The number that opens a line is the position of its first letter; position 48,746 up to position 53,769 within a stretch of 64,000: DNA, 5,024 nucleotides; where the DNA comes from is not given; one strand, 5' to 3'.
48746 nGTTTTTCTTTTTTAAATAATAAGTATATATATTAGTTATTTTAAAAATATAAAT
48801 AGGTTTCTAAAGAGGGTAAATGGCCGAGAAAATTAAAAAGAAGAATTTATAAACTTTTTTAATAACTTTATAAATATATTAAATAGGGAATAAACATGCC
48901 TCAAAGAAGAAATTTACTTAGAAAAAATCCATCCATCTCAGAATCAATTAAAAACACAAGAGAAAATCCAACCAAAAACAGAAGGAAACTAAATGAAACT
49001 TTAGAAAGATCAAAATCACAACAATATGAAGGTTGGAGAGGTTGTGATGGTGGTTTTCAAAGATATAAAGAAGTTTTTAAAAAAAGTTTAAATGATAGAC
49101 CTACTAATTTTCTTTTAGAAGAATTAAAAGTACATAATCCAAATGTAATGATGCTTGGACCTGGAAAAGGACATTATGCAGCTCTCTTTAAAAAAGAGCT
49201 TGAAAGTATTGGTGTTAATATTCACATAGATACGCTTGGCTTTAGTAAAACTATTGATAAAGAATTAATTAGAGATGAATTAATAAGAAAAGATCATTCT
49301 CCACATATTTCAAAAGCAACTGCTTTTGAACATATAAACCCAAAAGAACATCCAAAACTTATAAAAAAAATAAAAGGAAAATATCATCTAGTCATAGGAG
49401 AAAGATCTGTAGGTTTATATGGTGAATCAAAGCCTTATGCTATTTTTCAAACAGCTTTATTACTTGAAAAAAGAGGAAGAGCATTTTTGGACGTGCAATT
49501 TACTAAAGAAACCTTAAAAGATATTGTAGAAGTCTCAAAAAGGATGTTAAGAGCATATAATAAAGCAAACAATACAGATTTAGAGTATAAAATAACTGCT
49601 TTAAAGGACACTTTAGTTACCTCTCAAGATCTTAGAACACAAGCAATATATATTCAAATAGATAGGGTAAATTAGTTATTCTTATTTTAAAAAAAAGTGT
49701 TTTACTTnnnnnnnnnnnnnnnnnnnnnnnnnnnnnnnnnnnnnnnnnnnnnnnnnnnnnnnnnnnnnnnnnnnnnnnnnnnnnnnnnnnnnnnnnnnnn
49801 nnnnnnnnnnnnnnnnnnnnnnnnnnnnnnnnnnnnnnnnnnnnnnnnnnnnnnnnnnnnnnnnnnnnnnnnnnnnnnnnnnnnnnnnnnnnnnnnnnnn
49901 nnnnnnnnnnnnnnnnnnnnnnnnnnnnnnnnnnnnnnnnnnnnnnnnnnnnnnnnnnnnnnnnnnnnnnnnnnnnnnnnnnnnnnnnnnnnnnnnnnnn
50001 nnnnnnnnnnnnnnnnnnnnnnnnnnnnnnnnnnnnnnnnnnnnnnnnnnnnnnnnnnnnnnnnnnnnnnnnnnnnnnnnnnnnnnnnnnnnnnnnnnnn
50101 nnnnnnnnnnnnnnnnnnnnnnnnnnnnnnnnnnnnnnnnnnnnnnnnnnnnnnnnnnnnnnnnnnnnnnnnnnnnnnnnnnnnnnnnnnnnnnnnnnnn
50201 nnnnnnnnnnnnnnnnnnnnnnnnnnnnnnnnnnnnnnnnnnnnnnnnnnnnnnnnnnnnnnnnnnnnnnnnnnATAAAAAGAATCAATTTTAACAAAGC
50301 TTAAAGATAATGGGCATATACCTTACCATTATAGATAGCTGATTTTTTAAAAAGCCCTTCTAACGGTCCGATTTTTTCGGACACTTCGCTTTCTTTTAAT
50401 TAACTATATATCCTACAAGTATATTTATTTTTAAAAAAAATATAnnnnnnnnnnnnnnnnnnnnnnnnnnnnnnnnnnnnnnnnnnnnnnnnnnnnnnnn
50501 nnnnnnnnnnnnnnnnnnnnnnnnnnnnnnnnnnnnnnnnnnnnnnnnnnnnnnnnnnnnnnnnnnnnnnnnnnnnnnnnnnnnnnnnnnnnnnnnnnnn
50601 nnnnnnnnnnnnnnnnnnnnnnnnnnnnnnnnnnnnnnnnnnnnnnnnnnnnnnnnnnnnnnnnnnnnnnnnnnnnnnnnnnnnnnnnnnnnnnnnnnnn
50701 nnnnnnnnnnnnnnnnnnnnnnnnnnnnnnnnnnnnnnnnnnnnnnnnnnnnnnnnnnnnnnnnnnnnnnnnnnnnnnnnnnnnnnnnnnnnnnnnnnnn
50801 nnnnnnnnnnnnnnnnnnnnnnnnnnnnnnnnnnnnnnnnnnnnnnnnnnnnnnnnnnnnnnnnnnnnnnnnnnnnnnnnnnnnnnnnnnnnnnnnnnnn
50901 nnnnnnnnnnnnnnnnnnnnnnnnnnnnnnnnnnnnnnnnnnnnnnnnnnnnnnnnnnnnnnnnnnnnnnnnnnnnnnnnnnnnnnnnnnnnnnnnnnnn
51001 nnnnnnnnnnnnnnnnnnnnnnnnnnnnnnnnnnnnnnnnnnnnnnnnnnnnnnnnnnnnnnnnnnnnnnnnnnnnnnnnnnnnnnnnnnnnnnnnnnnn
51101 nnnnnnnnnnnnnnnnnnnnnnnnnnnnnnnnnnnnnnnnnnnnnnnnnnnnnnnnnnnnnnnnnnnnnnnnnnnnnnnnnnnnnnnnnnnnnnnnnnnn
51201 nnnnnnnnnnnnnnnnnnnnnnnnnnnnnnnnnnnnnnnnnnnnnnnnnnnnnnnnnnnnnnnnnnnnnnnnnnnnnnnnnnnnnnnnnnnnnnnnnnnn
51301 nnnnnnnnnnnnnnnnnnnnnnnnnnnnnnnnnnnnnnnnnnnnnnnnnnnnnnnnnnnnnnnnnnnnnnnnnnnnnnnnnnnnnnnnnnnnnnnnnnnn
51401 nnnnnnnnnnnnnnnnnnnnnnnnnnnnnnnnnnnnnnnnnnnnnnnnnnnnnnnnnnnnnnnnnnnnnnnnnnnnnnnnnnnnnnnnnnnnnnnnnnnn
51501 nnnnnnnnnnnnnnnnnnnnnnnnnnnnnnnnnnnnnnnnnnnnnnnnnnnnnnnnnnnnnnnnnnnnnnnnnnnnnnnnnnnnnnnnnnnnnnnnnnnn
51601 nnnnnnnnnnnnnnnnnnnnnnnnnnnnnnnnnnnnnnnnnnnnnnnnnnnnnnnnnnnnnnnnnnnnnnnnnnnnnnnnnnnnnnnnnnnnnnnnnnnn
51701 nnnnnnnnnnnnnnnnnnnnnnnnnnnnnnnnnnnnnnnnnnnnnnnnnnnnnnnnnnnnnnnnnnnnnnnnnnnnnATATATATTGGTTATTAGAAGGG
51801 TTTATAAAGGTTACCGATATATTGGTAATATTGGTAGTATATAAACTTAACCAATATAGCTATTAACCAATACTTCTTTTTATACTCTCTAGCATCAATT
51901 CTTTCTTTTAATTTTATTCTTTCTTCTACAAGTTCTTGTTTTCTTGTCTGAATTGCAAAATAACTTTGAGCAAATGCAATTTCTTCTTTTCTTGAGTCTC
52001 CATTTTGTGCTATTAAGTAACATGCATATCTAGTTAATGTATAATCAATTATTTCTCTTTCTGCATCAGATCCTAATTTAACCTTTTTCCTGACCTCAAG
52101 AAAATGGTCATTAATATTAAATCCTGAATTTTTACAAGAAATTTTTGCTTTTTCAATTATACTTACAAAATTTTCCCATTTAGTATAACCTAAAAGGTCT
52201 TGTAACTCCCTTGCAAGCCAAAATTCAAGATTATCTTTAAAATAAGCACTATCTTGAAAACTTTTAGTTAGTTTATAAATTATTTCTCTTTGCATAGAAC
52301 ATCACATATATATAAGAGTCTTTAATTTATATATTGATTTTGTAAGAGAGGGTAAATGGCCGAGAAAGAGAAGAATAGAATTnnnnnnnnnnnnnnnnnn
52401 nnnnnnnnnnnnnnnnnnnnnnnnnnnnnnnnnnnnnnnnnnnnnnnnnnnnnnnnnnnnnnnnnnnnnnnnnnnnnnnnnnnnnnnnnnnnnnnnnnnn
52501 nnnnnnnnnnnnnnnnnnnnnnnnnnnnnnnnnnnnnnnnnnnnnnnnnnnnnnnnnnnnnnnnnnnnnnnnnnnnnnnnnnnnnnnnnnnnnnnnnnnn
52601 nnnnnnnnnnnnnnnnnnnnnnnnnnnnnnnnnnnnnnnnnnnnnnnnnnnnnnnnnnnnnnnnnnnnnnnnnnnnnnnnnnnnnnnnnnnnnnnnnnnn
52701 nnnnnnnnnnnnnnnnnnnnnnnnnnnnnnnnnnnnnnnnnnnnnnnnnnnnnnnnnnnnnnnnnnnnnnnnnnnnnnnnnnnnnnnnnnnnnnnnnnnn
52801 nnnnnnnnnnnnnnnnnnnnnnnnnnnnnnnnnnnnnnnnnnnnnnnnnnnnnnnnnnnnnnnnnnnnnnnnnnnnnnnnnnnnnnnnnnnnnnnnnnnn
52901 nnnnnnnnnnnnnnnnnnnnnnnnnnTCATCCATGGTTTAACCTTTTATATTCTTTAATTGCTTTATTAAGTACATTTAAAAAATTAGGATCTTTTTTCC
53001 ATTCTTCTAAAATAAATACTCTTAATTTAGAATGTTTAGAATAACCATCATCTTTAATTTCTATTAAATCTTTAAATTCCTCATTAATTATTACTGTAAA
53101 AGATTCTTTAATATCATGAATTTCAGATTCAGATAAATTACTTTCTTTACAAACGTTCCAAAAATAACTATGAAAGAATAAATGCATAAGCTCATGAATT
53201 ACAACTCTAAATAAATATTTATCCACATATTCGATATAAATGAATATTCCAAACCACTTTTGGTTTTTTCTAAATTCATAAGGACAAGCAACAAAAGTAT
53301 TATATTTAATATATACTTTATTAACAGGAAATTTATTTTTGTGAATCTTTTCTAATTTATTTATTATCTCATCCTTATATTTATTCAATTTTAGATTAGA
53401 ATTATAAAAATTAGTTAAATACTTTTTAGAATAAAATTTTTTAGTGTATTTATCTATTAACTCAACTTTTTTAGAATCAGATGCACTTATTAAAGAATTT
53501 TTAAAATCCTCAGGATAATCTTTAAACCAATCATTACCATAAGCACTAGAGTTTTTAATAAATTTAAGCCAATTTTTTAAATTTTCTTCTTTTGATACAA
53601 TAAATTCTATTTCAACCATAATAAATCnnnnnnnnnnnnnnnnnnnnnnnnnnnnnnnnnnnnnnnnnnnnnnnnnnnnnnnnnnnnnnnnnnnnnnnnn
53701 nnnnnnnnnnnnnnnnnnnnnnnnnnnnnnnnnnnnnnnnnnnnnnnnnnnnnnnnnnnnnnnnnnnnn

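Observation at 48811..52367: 3.5-kb segment flanked by 21-bp perfect direct repeats carrying AbiE-like TA, a DinD-like gene and a GNAT gene fragment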

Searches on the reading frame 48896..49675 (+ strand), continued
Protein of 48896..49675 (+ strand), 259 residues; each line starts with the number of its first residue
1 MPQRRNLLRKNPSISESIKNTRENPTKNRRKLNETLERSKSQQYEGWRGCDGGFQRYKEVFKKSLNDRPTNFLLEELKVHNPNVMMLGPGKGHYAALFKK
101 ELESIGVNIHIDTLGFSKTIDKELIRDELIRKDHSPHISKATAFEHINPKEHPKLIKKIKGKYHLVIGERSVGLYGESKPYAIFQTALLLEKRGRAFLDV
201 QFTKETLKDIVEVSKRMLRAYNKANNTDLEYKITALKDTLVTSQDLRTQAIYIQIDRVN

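Call 88: search_solved_structures(query=A2, max_evalue=5)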
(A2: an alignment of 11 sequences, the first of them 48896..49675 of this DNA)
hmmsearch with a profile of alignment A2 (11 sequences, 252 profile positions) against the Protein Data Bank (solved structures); distinct sequences matched with E-value up to 5: 5.
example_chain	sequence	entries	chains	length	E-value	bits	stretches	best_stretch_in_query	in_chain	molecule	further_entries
1dem_A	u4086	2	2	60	0.26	13.7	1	18-56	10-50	DENDROTOXIN I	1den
4uus_A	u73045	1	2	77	0.28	13.7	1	177-240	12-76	HOMEOTIC PROTEIN ULTRABITHORAX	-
1dtx_A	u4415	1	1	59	1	11.8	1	19-56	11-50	ALPHA-DENDROTOXIN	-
8vc3_A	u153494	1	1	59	1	11.8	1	19-56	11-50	Kunitz-type serine protease inhibitor homolog alpha-dendrotoxin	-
6pmh_A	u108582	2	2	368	2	10.9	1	36-110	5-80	UDP-glucose 4-epimerase related protein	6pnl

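Call 97: search_protein_families(library=pfam, proteins=[L104:9288-9548:+, window:48896-49675:+], max_evalue=10)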
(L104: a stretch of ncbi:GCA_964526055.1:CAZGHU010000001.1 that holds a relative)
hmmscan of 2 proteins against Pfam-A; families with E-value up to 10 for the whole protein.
L104:9288-9548:+ (86 aa): 2 families
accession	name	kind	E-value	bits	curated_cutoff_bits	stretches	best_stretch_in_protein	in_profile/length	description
PF22194.2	F-93_WHD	-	0.015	15.8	28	1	27-59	11-45/62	F-93, winged-helix domain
PF05413.17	Peptidase_C34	-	0.14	12.9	22.4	1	32-74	18-60/92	Putative closterovirus papain-like endopeptidase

window:48896-49675:+ (259 aa): 1 family
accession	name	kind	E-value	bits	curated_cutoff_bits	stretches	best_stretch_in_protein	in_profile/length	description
PF05175.20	MTS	-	0.06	13.4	23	1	57-107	7-58/170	Methyltransferase small domain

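Call 103: search_protein_representatives(alignment_id=A2)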
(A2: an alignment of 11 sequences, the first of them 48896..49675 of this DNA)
Query: 11 sequences, 252 profile positions. Proteins with E-value up to 0.001 (for the whole library): 87; up to 1e-10: 65; up to 1e-30: 19. The best 87 are listed.
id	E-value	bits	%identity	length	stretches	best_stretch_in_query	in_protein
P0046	5.0e-135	465.0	-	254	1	1-251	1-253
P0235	8.6e-78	277.5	-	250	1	9-250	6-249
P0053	1.5e-77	276.7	-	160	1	6-164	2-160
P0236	1.2e-71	257.3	-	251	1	8-252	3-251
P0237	3.7e-57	209.9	-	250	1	24-239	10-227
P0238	2.3e-54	200.7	-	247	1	14-247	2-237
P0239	3.4e-45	170.7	-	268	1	15-251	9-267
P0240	3.6e-40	154.2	-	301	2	11-207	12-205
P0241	3.9e-37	144.3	-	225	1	19-236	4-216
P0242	3.8e-36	141.0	-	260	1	14-251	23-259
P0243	1.5e-34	135.8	-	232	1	41-244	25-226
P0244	2.8e-34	134.9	-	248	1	30-228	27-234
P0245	5.0e-34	134.1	-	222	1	29-234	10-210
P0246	9.1e-33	130.0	-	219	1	25-235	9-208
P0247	1.2e-32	129.6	-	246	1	40-232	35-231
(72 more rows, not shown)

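Call 105: search_protein_families(library=pfam, alignment_id=A3, max_evalue=0.01)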
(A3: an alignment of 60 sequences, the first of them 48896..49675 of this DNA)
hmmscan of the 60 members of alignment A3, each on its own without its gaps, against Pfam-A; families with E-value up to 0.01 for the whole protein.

A. member 1, window:48896-49675:+ (259 aa): 0 families

B. families by the number of members that match (of 60 scanned): 7 families
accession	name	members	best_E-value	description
PF13489.12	Methyltransf_23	4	0.00045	Methyltransferase domain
PF05185.22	PRMT5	3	0.00032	PRMT5 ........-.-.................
PF01466.24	Skp1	1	0.0026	Skp1 family, dimerisation domain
PF03291.22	mRNA_G-N7_MeTrfase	1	0.0058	mRNA (guanine-N(7))-methyltransferase domain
PF01564.23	Spermine_synth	1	0.0064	Spermine/spermidine synthase domain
PF13847.12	Methyltransf_31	1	0.0065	Methyltransferase domain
PF20157.4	Maf_flag10_N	1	0.0079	Glycosyltransferase Maf N-terminal domain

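Call 106: search_solved_structures(query=A3, max_evalue=1)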
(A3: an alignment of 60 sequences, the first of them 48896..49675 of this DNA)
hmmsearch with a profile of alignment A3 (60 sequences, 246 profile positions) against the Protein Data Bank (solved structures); distinct sequences matched with E-value up to 1: 12.
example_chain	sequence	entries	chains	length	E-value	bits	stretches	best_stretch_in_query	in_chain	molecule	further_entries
2zul_A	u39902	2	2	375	0.028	17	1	141-186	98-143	Probable ribosomal RNA small subunit methyltransferase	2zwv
3dmf_A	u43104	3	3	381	0.029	17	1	141-186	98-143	Probable ribosomal RNA small subunit methyltransferase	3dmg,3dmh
4uoe_A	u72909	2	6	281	0.061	15.9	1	62-207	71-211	SPERMIDINE SYNTHASE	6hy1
2pwp_A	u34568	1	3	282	0.061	15.9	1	62-207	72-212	Spermidine synthase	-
2hte_A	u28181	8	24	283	0.062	15.9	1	62-207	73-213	Spermidine synthase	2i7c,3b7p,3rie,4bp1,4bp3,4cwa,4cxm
2pss_A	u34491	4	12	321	0.082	15.5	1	62-188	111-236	Spermidine synthase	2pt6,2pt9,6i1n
7coq_A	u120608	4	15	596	0.24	14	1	77-136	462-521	V-type sodium ATPase catalytic subunit A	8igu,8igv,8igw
3vr2_A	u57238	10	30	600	0.24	13.9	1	77-136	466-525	V-type sodium ATPase catalytic subunit A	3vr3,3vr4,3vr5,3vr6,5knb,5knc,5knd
7dqc_A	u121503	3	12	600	0.24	13.9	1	77-136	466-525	V-type sodium ATPase catalytic subunit A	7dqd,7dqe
5zea_A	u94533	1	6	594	0.25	13.9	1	77-136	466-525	V-type sodium ATPase catalytic subunit A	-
5e9j_A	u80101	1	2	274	0.38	13.3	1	44-88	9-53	mRNA cap guanine-N7 methyltransferase,mRNA cap guanine-N7 methyltransferase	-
8q69_A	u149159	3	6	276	0.67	12.5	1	43-88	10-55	mRNA cap guanine-N7 methyltransferase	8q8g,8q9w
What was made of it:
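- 48896..49675 (+): ORF259, a protein of a small DPANN-centred family, probably a Rossmann-fold methyltransferase-like protein. Weak hits to Methyltransf_23, PRMT5 and spermidine synthase (calls 97, 105, 106).
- ORF259, the gene next to A, looks methyltransferase-like and not like a recombinase (calls 105, 106).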

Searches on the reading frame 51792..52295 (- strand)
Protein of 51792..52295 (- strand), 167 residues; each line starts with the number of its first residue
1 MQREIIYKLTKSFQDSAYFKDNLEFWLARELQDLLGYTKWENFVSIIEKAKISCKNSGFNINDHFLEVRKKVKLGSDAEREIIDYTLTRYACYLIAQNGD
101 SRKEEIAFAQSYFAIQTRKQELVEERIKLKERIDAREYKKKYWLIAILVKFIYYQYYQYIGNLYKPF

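Call 6: search_protein_families(library=pfam, proteins=[window:51792-52295:-], max_evalue=0.01)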
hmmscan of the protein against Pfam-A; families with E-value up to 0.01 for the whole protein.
window:51792-52295:- (167 aa): 1 family
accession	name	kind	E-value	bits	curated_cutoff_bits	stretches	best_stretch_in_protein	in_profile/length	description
PF02498.22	Bro-N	-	1.8e-09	38.6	25.6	1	20-109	7-88/96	BRO family, N-terminal domain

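Call 30: search_protein_families(library=padloc, proteins=[window:51792-52295:-], max_evalue=0.01)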
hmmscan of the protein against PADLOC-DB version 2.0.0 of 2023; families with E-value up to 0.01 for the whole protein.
window:51792-52295:- (167 aa): 4 families
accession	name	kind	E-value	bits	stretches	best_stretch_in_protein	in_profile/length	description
PDLC04919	PDC-S13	-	7.2e-58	194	1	1-138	1-139/281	-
PDLC03083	Specificity_I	-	4.3e-38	128.9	1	16-126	9-120/717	Type I specificity subunit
PDLC04871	PDC-S05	-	2.3e-26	90.7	1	6-127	7-129/468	-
PDLC04918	PDC-S13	-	1.1e-12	46.5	1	18-76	18-77/214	-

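Call 31: search_protein_families(library=ncbifam, proteins=[window:51792-52295:-], max_evalue=0.01)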
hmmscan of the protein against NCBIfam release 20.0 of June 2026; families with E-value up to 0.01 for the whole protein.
window:51792-52295:- (167 aa): 1 family
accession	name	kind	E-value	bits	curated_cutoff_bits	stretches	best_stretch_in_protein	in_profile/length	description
NF008573.0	PRK11525.1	equivalog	5.6e-56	190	242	1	1-137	1-143/288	DNA damage-inducible protein D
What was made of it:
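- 51792..52295 (-): DinD', the N-terminal half of a DinD/PDC-S13 protein. It is truncated at about residue 138-145, where the AbiE module begins. NF008573 at 5.6e-56 over profile positions 1-143 of 288; PDC-S13 at 7e-58 over 1-139 of 281 (calls 30, 31).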

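Call 32: search_protein_families(library=phrogs, proteins=[window:51792-52295:-], max_evalue=0.01)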
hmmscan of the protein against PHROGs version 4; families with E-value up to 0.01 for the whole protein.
window:51792-52295:- (167 aa): 1 family
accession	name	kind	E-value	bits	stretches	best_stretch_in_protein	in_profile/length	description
phrog_8036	-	unknown function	1.6e-45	156.7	1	13-137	26-146/290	-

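Call 48: search_protein_families(library=pfam, proteins=[L086:8346-9317:+, L092:8270-9346:+, L092:7765-8208:+], max_evalue=0.001)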
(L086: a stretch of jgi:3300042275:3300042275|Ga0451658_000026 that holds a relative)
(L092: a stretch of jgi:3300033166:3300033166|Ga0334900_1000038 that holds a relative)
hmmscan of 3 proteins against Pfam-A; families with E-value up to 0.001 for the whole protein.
L086:8346-9317:+ (323 aa): 0 families

L092:8270-9346:+ (358 aa): 1 family
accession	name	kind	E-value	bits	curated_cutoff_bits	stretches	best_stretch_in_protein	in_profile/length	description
PF10092.14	DUF2330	-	2.9e-32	112.4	24.7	1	31-229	15-223/279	Uncharacterized protein conserved in bacteria (DUF2330)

L092:7765-8208:+ (147 aa): 4 families
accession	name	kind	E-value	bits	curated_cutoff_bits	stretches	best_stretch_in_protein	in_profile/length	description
PF00583.31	Acetyltransf_1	-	3.5e-11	43.8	20.7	1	13-121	3-114/116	Acetyltransferase (GNAT) family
PF13508.13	Acetyltransf_7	-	6.4e-08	33.3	27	1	40-124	6-83/84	Acetyltransferase (GNAT) domain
PF08445.16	FR47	-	0.00017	21.9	22.1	1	68-126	23-80/86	FR47-like protein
PF13673.13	Acetyltransf_10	-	0.00029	21.3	23.6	1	17-125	8-109/128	Acetyltransferase (GNAT) domain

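Call 54: find_homologous_proteins(query=window:51792-52295:-, max_evalue=1e-20)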
Query window:51792-52295:- (167 aa): 7849 proteins with E <= 1e-20 among 8000 candidates; the best 120 are listed.
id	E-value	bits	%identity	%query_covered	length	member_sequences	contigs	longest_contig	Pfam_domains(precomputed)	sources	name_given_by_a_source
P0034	9.8e-104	362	100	100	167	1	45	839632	PF02498.23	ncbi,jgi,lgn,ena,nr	ncbi:hypothetical protein GW835_01755 [archaeon]|nr:hypothetical protein [archaeon] NCP79274.1 hypot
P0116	1.2e-67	245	84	82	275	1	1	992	PF02498.23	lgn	-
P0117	8.1e-61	223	76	81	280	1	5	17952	PF02498.23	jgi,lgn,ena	-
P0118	8.3e-61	223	76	81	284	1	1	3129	PF02498.23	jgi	-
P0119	1.6e-60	222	75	82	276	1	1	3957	PF02498.23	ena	-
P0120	8.7e-60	219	73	82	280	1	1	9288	PF02498.23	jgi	-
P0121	2.8e-59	218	73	82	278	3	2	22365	PF02498.23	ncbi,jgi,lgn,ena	jgi:DNA-damage-inducible protein D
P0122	4.5e-59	217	73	81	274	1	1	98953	PF02498.23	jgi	jgi:DNA-damage-inducible protein D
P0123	7.7e-59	216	73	81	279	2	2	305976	PF02498.23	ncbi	ncbi:MAG: DNA damage-inducible protein D [archaeon]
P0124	9.1e-59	216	74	82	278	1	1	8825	PF02498.23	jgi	jgi:DNA-damage-inducible protein D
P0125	1.2e-58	216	74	82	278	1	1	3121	PF02498.23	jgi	jgi:DNA-damage-inducible protein D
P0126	1.2e-57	212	73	81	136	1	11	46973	PF02498.23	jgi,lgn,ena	-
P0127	1.6e-57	212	76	82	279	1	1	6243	PF02498.23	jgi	-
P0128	1.8e-57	212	71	82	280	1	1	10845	PF02498.23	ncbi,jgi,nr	ncbi:MAG: DNA damage-inducible protein D [DPANN group archaeon]|nr:DNA damage-inducible protein D [D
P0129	2.6e-57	211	72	82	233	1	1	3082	PF02498.23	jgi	-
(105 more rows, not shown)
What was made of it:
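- On DinD / PDC-S13: Most of the best-scoring homologues are 270-290 aa (call 54).
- Closest known: DinD. Same: The N-terminal 137 residues match strongly (calls 30, 31, 54).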

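Call 97: search_protein_families(library=pfam, proteins=[L104:9288-9548:+], max_evalue=10)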
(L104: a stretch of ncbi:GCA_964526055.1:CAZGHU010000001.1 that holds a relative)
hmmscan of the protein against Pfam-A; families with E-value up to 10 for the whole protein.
L104:9288-9548:+ (86 aa): 2 families
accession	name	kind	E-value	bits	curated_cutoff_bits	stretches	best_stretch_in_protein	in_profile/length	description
PF22194.2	F-93_WHD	-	0.015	15.8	28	1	27-59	11-45/62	F-93, winged-helix domain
PF05413.17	Peptidase_C34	-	0.14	12.9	22.4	1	32-74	18-60/92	Putative closterovirus papain-like endopeptidase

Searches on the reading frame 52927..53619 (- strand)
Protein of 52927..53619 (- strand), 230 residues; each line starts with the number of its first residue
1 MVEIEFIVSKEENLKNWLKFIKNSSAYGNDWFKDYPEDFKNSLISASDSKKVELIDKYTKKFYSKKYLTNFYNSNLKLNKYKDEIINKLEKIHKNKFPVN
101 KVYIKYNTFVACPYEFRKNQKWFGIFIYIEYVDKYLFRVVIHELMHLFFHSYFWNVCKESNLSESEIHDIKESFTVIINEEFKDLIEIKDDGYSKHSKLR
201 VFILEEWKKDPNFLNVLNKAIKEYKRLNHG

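Call 6: search_protein_families(library=pfam, proteins=[window:52927-53619:-], max_evalue=0.01)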
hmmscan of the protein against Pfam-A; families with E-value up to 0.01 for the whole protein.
window:52927-53619:- (230 aa): 2 families
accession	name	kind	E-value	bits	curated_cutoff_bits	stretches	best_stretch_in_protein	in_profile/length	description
PF25408.1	AAA_lid_NAV1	-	0.0023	18.1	27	1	83-144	22-81/115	NAV1-like, AAA+ ATPase lid domain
PF22766.2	ZW10_C2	-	0.0036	17.9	27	1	134-223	23-110/152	ZW10 C-terminal helical domain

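Call 30: search_protein_families(library=padloc, proteins=[window:52927-53619:-], max_evalue=0.01)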
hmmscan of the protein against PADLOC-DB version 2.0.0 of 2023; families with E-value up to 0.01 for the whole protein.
window:52927-53619:- (230 aa): 0 families

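Call 31: search_protein_families(library=ncbifam, proteins=[window:52927-53619:-], max_evalue=0.01)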
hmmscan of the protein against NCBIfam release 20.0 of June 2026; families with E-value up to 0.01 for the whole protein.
window:52927-53619:- (230 aa): 0 families

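Call 32: search_protein_families(library=phrogs, proteins=[window:52927-53619:-], max_evalue=0.01)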
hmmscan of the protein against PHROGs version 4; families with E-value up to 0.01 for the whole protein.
window:52927-53619:- (230 aa): 0 families

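Call 48: search_protein_families(library=pfam, proteins=[L086:8346-9317:+, L092:8270-9346:+, L092:7765-8208:+], max_evalue=0.001)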
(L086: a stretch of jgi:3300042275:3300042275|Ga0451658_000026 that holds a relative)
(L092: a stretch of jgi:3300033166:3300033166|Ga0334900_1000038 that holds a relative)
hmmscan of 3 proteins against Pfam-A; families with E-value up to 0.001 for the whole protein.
L086:8346-9317:+ (323 aa): 0 families

L092:8270-9346:+ (358 aa): 1 family
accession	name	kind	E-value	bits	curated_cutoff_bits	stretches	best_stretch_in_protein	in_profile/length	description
PF10092.14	DUF2330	-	2.9e-32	112.4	24.7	1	31-229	15-223/279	Uncharacterized protein conserved in bacteria (DUF2330)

L092:7765-8208:+ (147 aa): 4 families
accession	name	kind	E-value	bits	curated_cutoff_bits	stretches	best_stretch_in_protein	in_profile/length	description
PF00583.31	Acetyltransf_1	-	3.5e-11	43.8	20.7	1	13-121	3-114/116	Acetyltransferase (GNAT) family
PF13508.13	Acetyltransf_7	-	6.4e-08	33.3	27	1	40-124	6-83/84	Acetyltransferase (GNAT) domain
PF08445.16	FR47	-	0.00017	21.9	22.1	1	68-126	23-80/86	FR47-like protein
PF13673.13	Acetyltransf_10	-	0.00029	21.3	23.6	1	17-125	8-109/128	Acetyltransferase (GNAT) domain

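Call 97: search_protein_families(library=pfam, proteins=[L104:9288-9548:+], max_evalue=10)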
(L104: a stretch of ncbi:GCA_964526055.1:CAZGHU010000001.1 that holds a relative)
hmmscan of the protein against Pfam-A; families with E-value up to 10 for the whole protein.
L104:9288-9548:+ (86 aa): 2 families
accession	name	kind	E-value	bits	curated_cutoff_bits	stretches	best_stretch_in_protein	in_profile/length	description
PF22194.2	F-93_WHD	-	0.015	15.8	28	1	27-59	11-45/62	F-93, winged-helix domain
PF05413.17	Peptidase_C34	-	0.14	12.9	22.4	1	32-74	18-60/92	Putative closterovirus papain-like endopeptidase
